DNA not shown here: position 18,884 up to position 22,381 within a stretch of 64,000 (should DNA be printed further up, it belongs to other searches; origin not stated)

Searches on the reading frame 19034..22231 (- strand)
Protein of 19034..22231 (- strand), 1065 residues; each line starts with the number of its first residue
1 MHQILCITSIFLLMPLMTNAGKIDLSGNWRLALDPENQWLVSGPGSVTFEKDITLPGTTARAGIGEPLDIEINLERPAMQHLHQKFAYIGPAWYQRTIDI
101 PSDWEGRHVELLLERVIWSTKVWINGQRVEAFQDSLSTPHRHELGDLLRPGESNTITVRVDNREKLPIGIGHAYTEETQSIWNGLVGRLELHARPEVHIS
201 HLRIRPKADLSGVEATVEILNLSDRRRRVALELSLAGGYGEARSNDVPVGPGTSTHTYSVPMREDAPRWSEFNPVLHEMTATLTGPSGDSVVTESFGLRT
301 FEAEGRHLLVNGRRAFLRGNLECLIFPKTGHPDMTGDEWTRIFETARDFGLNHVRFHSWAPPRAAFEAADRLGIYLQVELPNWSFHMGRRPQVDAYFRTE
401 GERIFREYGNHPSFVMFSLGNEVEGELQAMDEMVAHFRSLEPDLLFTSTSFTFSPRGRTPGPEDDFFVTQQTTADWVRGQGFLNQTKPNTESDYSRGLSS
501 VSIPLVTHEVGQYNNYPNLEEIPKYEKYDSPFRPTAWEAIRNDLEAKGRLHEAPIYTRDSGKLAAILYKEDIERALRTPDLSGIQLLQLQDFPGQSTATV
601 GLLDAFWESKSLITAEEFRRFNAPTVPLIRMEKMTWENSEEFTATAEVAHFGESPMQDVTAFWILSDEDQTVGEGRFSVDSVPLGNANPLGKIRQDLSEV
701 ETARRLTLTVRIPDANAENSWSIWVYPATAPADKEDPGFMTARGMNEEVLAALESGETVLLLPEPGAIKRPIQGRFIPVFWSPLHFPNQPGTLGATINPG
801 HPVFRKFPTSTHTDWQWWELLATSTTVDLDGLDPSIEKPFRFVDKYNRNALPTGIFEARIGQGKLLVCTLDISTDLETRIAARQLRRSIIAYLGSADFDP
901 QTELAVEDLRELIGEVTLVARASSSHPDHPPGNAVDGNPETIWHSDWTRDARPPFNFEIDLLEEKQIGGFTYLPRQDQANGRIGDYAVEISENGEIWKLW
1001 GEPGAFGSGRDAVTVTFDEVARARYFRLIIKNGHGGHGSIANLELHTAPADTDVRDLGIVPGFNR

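Call 7: search_protein_families(library=pfam, proteins=[window:19034-22231:-], max_evalue=0.001)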
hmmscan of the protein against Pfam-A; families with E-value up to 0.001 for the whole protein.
window:19034-22231:- (1065 aa): 6 families
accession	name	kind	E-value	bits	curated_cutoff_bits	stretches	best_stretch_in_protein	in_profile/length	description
PF00754.31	F5_F8_type_C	-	1.6e-22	80.4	28.2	1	920-1041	2-125/127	F5/8 type C domain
PF22633.2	F5_F8_type_C_2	-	7.5e-12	46.2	27.8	1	933-1028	1-91/91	NedA-like, galactose-binding domain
PF02837.24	Glyco_hydro_2_N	-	1.2e-11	45.3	28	1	25-160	4-133/169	Glycosyl hydrolases family 2, sugar binding domain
PF02836.23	Glyco_hydro_2_C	-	6.1e-05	22.7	21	1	306-442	6-154/302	Glycosyl hydrolases family 2, TIM barrel domain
PF22666.2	Glyco_hydro_2_N2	-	0.00013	22.5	27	1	91-162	49-119/167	Glycosyl hydrolase 2 galactose-binding domain-like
PF00703.27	Glyco_hydro_2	-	0.00094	20.4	23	0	197-299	1-109/109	Glycosyl hydrolases family 2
